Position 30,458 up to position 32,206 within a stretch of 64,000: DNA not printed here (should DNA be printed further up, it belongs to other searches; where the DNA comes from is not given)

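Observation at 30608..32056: Cyc2-like fused monohaem cytochrome-porin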

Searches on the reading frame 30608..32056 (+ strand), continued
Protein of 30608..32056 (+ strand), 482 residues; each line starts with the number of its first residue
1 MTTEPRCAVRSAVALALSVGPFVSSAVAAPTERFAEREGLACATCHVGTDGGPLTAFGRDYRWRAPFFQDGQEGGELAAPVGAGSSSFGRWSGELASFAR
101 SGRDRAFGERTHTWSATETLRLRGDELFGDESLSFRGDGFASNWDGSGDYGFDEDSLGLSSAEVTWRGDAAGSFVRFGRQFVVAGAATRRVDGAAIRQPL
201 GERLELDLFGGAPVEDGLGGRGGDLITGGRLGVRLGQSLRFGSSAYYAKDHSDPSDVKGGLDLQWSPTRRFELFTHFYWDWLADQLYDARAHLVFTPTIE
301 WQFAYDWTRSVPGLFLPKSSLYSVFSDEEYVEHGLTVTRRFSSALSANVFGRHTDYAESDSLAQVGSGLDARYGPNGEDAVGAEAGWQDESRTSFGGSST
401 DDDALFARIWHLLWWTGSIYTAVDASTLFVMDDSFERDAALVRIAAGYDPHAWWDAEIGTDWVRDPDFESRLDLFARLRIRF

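Call 74: list_cluster_members(proteins=[P0004, P0020, P0022, P0023, P0025, P0029, P0036, P0046, P0074, P0113])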
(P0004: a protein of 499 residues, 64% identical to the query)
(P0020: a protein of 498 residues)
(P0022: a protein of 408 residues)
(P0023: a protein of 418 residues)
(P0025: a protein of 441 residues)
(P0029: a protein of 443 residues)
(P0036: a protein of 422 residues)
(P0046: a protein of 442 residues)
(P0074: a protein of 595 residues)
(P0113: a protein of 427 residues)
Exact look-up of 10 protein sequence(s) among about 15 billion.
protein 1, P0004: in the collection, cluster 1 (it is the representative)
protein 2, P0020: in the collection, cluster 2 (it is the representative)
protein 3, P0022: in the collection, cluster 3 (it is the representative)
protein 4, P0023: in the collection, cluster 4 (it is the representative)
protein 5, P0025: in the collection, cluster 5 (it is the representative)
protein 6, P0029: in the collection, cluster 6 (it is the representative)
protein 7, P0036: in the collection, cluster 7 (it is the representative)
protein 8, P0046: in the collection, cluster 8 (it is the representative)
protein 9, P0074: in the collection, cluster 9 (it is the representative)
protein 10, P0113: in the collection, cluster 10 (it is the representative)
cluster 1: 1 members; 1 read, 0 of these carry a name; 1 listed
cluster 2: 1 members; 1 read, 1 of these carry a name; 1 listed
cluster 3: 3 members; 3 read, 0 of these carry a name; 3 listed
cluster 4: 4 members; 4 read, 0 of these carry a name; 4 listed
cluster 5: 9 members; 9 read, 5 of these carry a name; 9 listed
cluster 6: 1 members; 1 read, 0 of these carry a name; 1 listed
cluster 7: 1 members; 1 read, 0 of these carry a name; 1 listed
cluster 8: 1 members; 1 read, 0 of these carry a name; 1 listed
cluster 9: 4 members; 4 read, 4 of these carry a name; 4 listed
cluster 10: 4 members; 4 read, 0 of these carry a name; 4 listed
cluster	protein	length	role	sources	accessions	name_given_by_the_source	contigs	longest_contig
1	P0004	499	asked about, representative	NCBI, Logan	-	-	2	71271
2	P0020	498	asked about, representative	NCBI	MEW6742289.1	MAG: hypothetical protein AB1486_05985 [Planctomycetota bacterium]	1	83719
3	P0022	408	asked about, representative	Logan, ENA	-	-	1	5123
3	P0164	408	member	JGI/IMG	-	-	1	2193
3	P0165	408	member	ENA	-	-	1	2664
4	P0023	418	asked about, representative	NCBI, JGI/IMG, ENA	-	-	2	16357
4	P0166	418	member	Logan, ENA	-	-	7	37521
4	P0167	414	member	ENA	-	-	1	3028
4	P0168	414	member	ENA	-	-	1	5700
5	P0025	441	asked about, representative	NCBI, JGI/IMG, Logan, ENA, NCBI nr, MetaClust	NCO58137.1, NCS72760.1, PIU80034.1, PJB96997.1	MAG: hypothetical protein GW783_01345 [Deltaproteobacteria bacterium] | hypothetical protein [Deltaproteobacteria bacterium] | \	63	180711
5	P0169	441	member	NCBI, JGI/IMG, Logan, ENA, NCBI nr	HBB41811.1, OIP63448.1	MAG: hypothetical protein AUK30_08425 [Nitrospirae bacterium CG2_30_70_394]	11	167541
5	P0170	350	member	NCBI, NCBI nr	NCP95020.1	MAG: hypothetical protein GW824_00025, partial [Deltaproteobacteria bacterium] | hypothetical protein [Deltaproteobacteria bacterium]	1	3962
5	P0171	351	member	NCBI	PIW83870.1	MAG: hypothetical protein COZ96_01120, partial [Nitrospirae bacterium ...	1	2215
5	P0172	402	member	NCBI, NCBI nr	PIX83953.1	MAG: hypothetical protein COZ33_02770 [Nitrospirae bacterium ...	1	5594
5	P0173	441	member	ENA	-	-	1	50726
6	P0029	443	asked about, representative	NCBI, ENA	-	-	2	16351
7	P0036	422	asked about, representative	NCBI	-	-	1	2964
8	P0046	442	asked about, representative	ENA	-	-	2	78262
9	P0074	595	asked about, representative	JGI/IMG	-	hypothetical protein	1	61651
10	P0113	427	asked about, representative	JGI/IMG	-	-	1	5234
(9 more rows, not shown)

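Call 75: find_homologous_proteins(query=A3, max_evalue=1e-10)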
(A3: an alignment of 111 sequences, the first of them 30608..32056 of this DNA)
Query A3 (111 sequences) (482 aa, profile of the alignment): 16 proteins with E <= 1e-10 among 8000 candidates.
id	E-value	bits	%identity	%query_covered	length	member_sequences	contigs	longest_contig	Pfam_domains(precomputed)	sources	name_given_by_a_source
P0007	5.6e-116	406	54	100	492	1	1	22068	-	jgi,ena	-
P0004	1.1e-112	395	64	100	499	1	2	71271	-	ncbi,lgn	-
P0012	1.2e-110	388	45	92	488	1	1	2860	-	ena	-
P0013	2.1e-110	387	44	92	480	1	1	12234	-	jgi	jgi:hypothetical protein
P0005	5.6e-110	386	67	94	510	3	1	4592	-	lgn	-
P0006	1.9e-108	381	63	96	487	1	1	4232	-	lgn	-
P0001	5.6e-108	380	100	100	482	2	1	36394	-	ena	-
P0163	1.8e-106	375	29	32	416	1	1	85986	-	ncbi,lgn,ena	-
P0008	9.0e-106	372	51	93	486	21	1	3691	-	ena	-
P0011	4.3e-105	370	47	97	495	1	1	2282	-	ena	-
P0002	5.4e-105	370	70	94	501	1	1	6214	-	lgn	-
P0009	1.3e-104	368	49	93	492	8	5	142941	-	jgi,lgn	jgi:hypothetical protein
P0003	4.1e-101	357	65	100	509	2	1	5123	-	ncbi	-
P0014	5.3e-84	301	40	87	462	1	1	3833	-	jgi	-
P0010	3.1e-61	226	57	83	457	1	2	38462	-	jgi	jgi:hypothetical protein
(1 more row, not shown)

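Call 79: find_encoding_contigs(protein=P0016, flank=4000, max_places=1)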
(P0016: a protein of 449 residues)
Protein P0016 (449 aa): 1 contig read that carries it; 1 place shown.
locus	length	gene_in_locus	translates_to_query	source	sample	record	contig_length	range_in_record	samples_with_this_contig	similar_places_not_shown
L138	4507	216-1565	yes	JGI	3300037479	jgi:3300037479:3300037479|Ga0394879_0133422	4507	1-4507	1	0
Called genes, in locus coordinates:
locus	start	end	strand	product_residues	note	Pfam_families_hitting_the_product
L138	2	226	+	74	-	?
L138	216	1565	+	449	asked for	-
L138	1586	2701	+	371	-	PF09699:Paired_CXXCH_1 (faint), PF14522:Cytochrome_C7 (weak)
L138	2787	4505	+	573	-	?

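Call 83: search_solved_structures(query=A3, max_evalue=1)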
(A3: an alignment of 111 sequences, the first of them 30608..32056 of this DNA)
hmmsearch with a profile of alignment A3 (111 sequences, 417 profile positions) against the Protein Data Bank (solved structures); distinct sequences matched with E-value up to 1: 3.
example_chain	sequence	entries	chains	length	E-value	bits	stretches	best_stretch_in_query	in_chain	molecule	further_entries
5iv8_A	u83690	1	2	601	0.0011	21.1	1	191-301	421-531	LPS biosynthesis protein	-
5iv9_A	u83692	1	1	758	0.0015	20.6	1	191-301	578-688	LPS-assembly protein LptD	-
4v61_AO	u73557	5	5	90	0.051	15.6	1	252-304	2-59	Ribosomal Protein S15 | 30S ribosomal protein S15, chloroplastic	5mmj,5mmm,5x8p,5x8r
